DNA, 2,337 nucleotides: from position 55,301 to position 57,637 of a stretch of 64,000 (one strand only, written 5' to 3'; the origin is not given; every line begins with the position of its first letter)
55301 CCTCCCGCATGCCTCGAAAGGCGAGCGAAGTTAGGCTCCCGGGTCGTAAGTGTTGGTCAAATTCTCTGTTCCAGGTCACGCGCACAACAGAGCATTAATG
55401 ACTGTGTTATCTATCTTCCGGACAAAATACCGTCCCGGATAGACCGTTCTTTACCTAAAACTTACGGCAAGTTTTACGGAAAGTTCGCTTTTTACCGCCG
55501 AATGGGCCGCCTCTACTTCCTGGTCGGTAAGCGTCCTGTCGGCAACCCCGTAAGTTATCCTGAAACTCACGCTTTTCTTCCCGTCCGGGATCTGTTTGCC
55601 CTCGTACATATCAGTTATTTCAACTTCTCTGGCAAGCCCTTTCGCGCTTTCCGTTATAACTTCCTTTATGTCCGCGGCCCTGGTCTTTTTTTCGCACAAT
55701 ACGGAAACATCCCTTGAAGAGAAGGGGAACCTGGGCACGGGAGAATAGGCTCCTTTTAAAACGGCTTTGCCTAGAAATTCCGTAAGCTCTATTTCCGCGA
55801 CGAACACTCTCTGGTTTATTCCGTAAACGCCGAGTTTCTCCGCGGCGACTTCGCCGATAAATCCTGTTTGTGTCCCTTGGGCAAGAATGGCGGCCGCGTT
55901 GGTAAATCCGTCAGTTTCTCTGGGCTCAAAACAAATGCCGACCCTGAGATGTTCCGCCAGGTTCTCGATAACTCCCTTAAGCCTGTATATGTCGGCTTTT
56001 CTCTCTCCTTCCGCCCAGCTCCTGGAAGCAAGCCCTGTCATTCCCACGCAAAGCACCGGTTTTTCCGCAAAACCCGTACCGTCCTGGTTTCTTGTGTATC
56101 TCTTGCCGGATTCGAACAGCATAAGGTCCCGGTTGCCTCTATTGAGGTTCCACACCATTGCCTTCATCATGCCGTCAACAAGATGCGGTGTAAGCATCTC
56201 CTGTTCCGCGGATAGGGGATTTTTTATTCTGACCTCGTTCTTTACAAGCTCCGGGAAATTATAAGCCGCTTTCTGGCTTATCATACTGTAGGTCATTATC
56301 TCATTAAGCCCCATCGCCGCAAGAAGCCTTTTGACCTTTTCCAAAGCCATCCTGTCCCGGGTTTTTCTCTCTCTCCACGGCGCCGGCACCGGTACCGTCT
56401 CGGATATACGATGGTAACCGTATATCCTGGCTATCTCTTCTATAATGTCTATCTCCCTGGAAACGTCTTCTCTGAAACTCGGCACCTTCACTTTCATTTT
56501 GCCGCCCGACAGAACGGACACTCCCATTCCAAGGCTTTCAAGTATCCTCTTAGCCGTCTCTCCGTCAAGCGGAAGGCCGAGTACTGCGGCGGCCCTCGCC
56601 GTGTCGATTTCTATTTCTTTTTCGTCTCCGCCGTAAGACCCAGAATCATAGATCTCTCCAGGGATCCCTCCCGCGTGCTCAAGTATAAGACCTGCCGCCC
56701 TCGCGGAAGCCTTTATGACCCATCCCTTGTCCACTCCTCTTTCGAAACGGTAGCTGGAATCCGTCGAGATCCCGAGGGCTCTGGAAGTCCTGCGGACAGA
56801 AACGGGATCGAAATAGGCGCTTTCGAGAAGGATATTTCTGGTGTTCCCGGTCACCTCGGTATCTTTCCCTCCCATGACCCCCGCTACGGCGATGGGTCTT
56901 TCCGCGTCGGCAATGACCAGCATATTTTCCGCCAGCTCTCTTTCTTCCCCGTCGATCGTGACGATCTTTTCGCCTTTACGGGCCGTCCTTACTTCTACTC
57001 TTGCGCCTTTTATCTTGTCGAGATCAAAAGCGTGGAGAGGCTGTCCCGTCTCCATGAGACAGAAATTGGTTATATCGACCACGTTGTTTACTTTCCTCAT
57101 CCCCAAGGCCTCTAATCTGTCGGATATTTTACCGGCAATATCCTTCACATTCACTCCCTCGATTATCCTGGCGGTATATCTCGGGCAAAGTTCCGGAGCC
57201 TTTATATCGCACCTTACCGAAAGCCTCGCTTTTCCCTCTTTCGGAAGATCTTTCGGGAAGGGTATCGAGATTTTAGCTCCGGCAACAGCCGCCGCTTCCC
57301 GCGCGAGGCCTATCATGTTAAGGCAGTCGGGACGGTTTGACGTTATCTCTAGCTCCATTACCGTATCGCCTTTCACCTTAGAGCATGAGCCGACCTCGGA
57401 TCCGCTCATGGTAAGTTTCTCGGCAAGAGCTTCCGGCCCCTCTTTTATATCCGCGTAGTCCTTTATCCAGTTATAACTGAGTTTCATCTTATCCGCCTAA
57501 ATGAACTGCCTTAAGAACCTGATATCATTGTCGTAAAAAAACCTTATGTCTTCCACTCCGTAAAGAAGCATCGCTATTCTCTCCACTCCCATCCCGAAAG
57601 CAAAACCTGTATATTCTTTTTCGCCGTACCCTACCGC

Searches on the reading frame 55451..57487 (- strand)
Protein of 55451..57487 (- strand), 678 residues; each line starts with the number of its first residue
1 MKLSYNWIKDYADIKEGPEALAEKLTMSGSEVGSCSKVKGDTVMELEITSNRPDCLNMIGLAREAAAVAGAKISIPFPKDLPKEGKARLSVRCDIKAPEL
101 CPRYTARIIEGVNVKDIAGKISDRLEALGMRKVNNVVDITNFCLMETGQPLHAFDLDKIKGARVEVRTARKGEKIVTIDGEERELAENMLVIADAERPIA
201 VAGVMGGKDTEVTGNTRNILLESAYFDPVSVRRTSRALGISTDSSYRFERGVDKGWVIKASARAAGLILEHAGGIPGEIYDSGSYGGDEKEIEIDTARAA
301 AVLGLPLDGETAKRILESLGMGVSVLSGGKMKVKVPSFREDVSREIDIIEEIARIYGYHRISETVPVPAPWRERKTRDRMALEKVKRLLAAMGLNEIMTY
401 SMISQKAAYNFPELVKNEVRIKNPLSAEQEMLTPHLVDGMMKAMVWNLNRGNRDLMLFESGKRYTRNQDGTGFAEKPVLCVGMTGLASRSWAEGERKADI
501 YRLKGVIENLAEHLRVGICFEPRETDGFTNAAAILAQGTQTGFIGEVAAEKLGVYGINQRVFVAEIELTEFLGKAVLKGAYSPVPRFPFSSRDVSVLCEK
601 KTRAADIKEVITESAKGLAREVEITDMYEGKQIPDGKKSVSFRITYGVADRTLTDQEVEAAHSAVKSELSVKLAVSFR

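Call 88: search_protein_families(library=pfam, proteins=[window:55451-57487:-], max_evalue=0.00001)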
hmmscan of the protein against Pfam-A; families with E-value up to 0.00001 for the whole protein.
window:55451-57487:- (678 aa): 4 families
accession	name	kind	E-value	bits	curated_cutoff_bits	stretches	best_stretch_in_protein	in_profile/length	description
PF03483.22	B3_4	-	7e-68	228.1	29.3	1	101-273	2-174/174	B3/4 domain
PF17759.6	tRNA_synthFbeta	-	1.1e-48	166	22.4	1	361-568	1-214/214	Phenylalanyl tRNA synthetase beta chain CLM domain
PF03147.19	FDX-ACB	-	8.8e-25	87.4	31.1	1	585-678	1-94/94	Ferredoxin-fold anticodon binding domain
PF03484.21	B5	-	2.6e-24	85.6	28.6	1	292-358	1-67/67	tRNA synthetase B5 domain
